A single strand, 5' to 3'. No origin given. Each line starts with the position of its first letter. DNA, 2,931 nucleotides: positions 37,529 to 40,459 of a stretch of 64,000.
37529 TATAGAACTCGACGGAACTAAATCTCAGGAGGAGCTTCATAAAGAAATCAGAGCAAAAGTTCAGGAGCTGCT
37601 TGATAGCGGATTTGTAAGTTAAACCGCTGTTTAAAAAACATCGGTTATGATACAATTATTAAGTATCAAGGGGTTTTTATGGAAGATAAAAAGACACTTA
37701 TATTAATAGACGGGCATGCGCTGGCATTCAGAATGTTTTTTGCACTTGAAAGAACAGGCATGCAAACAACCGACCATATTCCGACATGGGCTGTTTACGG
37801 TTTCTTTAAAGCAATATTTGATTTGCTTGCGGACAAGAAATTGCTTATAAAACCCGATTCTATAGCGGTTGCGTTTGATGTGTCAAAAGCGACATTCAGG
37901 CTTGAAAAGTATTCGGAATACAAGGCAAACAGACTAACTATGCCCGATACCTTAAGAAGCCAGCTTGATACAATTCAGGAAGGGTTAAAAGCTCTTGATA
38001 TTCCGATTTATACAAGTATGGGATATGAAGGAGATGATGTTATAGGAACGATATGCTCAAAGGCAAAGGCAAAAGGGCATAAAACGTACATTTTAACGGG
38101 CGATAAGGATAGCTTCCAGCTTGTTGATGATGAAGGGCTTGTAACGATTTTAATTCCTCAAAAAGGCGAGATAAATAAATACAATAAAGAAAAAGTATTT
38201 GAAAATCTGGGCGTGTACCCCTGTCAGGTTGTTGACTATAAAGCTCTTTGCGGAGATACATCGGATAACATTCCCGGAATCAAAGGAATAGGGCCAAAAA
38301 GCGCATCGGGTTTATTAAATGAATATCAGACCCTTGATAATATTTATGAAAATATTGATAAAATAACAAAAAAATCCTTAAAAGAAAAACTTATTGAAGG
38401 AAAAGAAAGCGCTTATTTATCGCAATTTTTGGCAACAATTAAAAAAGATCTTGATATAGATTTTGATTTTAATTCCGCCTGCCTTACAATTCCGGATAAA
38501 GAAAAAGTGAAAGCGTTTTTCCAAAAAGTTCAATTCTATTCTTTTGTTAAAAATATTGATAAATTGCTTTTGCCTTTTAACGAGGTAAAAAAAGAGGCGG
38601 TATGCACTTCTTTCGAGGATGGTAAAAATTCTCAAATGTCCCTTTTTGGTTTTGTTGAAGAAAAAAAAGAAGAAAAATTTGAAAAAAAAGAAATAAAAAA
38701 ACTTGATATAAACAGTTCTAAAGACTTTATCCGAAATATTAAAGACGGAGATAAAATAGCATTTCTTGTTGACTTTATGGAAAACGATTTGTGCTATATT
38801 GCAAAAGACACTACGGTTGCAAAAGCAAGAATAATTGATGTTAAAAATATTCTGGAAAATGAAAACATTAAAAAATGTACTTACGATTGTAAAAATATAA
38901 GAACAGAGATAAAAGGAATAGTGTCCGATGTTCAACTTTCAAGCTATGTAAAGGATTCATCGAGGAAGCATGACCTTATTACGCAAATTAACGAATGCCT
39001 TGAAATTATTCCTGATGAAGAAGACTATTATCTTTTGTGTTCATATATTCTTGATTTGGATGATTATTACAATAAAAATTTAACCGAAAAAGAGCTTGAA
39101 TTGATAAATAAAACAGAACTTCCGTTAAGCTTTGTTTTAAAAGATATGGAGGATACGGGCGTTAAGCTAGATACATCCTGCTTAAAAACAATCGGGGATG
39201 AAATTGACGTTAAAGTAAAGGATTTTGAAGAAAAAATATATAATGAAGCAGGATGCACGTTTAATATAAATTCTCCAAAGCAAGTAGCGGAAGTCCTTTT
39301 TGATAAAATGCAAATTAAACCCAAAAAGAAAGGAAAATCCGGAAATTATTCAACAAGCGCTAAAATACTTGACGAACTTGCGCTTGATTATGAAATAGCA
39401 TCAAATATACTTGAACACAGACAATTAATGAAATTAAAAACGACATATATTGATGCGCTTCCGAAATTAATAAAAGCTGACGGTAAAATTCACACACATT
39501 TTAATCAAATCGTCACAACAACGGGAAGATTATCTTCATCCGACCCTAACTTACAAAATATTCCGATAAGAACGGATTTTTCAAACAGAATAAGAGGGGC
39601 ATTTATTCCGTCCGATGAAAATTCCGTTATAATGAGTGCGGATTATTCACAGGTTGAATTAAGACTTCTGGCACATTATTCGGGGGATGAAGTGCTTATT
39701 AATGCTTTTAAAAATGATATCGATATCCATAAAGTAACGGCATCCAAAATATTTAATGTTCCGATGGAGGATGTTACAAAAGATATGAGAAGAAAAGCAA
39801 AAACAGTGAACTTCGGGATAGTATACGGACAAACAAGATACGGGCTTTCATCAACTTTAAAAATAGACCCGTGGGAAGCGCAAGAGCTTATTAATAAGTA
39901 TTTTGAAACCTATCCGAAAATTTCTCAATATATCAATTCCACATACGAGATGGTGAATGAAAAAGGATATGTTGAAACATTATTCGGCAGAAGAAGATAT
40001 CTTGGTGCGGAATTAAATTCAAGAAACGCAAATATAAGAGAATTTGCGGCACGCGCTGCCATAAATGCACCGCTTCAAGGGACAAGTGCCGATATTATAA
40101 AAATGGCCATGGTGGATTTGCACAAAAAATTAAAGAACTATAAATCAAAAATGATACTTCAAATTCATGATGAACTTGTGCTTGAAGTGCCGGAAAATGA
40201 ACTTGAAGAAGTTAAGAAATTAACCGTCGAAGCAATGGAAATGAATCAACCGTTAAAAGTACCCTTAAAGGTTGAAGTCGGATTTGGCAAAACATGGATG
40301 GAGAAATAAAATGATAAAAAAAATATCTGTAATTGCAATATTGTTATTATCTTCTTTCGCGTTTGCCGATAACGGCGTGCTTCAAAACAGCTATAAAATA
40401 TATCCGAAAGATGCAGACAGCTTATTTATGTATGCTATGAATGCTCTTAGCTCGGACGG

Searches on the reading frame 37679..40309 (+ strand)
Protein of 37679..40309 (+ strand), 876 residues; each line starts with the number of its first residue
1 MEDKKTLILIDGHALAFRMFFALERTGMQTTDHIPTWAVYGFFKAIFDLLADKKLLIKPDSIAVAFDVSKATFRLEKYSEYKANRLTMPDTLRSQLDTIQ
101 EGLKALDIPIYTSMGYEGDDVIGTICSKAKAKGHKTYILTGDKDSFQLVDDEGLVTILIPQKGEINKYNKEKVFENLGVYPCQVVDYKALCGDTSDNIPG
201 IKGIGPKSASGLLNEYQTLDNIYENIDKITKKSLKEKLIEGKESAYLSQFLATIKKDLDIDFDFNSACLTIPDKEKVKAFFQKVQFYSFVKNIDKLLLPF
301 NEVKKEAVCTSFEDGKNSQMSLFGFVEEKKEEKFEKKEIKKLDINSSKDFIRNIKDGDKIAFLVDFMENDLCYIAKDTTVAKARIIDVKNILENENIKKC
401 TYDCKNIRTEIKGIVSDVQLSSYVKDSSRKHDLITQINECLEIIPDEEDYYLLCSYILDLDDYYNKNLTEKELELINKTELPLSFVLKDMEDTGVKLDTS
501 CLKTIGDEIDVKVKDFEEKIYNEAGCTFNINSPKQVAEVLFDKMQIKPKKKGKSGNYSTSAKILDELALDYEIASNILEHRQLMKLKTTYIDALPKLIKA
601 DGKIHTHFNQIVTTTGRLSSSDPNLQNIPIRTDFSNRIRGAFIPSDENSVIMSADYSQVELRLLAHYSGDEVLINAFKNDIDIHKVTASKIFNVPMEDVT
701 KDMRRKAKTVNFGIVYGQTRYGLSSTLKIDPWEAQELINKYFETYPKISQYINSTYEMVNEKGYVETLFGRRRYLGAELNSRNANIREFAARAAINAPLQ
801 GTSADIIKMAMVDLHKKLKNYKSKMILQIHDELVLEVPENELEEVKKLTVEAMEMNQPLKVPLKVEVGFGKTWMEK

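Call 46: list_cluster_members(proteins=[P0001, P0002, P0004, P0013, P0009, window:37679-40309:+, window:46915-48471:+, window:31460-32107:-, window:30777-31415:-, window:51496-54276:+])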
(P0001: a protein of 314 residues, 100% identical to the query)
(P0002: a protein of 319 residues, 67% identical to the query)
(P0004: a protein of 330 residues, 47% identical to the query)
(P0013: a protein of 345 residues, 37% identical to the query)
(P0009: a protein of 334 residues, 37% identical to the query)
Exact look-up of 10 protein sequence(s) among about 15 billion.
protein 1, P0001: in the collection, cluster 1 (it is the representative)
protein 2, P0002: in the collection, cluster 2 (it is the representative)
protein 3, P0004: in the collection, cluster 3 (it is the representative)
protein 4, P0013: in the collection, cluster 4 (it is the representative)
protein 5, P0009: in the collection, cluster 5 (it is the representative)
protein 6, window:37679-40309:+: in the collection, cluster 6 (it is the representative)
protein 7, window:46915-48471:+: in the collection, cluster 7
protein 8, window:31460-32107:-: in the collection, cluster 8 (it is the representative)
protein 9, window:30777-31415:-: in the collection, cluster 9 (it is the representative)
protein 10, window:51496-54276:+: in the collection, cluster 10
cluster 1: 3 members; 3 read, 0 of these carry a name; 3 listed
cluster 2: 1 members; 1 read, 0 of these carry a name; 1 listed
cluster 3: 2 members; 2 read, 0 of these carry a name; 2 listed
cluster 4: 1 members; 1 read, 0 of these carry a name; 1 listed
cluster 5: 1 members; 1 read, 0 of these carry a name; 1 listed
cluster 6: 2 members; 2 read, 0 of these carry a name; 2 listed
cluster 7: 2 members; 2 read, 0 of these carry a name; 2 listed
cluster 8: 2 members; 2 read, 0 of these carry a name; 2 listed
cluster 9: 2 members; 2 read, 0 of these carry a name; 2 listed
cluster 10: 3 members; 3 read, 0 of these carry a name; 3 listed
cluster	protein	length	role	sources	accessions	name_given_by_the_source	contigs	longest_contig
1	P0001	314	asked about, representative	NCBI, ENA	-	-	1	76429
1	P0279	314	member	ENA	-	-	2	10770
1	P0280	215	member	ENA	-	-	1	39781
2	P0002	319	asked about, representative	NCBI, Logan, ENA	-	-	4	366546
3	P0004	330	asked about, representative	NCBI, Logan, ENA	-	-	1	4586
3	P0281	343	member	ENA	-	-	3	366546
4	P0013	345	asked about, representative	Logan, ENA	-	-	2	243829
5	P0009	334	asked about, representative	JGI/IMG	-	-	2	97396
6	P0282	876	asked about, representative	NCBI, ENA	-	-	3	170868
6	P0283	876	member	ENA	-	-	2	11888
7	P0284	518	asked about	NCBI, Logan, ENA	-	-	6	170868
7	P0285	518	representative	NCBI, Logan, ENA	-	-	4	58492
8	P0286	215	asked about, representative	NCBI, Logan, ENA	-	-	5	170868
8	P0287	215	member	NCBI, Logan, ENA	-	-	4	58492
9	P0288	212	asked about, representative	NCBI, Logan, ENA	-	-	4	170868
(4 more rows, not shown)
